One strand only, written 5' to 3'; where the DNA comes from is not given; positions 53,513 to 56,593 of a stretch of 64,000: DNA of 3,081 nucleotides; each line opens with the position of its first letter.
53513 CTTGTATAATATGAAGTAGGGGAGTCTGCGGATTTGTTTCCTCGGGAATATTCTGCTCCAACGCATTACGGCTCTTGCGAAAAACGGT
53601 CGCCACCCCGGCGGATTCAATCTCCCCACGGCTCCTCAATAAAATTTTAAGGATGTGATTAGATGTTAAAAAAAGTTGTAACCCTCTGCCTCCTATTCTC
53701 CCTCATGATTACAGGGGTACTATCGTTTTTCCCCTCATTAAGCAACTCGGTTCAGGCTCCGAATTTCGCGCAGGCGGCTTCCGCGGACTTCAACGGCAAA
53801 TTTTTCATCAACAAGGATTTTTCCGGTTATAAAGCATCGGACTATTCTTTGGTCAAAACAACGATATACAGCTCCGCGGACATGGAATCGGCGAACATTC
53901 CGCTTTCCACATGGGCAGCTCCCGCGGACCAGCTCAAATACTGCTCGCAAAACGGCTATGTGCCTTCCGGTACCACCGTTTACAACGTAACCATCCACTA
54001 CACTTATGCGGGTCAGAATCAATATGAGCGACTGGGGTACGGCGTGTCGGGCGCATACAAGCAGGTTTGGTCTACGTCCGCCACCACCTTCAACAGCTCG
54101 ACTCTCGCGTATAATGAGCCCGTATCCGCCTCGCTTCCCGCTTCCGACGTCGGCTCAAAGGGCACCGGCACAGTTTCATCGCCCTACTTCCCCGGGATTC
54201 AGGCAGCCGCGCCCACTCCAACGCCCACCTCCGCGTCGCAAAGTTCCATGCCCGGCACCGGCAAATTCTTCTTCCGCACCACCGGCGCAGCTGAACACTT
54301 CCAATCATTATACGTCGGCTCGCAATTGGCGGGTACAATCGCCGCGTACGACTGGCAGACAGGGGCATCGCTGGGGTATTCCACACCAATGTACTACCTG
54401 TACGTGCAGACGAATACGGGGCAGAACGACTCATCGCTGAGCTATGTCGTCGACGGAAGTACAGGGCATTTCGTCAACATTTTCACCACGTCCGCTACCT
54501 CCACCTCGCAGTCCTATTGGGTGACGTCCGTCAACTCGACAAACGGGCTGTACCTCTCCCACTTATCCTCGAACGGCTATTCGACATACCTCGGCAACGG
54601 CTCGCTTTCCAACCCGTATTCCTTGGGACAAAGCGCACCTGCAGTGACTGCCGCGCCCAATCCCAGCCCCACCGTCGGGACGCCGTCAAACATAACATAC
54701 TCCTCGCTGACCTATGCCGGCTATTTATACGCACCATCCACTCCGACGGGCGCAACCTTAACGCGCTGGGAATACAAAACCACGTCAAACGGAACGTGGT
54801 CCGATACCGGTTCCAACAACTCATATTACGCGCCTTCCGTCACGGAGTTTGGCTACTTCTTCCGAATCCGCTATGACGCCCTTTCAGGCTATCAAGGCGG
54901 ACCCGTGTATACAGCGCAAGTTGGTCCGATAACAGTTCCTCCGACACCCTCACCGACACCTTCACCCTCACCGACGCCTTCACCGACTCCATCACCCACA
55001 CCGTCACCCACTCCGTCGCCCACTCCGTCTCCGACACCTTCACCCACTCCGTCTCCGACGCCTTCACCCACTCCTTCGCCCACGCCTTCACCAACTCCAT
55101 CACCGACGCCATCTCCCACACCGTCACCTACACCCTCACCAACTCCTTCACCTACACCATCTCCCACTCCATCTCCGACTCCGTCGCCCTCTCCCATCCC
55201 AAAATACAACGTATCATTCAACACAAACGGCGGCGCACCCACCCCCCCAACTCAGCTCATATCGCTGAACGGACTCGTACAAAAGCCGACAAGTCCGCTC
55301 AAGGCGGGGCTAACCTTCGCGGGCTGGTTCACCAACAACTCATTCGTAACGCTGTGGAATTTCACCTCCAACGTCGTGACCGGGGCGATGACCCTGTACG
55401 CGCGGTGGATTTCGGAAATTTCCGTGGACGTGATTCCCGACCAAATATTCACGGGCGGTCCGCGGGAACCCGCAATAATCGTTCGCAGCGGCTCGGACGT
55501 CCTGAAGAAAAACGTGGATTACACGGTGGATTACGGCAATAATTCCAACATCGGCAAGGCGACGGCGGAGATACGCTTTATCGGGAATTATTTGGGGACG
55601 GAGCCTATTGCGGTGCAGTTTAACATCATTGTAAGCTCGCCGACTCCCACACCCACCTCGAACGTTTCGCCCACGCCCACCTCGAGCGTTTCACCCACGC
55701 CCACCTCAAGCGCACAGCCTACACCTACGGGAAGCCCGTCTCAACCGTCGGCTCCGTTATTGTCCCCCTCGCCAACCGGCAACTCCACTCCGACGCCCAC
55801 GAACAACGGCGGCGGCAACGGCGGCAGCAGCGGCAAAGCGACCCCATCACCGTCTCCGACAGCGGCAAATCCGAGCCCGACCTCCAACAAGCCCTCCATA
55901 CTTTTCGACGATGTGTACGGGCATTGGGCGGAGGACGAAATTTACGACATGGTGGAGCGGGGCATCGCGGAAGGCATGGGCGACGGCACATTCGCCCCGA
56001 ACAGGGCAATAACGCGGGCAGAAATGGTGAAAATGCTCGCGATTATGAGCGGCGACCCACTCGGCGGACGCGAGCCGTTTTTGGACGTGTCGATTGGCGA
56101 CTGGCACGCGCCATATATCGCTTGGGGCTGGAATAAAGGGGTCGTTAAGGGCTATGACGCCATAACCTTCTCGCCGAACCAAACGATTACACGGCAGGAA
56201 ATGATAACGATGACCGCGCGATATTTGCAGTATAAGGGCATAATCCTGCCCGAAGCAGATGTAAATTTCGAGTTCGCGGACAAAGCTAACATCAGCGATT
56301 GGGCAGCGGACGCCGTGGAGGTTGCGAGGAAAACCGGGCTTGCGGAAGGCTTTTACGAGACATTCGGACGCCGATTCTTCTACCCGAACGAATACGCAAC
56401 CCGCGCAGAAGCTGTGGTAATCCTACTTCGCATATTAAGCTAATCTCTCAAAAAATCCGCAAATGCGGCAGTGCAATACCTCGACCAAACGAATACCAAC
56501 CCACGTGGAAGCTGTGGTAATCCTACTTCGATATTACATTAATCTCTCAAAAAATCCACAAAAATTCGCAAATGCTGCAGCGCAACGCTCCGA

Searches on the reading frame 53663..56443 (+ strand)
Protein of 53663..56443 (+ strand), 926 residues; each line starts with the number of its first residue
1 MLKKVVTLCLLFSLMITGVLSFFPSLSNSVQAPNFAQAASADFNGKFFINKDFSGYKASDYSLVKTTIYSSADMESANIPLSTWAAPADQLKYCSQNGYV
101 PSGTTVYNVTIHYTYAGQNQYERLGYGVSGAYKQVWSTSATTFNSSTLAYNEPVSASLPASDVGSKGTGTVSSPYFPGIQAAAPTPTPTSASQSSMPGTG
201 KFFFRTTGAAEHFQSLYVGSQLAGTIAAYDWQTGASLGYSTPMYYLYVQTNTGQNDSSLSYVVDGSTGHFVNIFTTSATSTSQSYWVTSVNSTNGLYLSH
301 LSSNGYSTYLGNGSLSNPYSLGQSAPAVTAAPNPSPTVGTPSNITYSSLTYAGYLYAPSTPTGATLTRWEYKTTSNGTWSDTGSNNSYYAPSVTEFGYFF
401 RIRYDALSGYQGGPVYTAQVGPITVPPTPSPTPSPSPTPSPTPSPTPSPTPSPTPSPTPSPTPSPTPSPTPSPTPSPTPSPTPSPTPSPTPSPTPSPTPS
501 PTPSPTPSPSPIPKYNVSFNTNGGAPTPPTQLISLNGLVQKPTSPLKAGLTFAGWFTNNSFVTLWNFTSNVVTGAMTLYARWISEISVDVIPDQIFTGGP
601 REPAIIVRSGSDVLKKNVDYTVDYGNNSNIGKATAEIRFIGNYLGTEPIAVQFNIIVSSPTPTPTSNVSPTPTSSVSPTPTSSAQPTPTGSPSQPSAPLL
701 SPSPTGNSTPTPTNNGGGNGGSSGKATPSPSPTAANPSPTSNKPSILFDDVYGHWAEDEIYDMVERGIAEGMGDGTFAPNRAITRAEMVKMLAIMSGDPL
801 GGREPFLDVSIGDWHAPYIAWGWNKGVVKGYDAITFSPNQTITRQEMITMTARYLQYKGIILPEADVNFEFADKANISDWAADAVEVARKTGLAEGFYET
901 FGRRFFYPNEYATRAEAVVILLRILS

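Call 24: search_protein_families(library=pfam, proteins=[window:53663-56443:+], max_evalue=0.001)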
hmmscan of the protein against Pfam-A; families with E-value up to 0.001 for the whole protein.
window:53663-56443:+ (926 aa): 2 families
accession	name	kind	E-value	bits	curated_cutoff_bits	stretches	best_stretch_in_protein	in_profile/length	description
PF00395.25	SLH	-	1.7e-27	95.5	20.8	2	748-788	2-43/44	S-layer homology domain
PF09479.16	Flg_new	-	4.8e-15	55.9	27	1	515-580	1-64/65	Listeria-Bacteroides repeat domain (List_Bact_rpt)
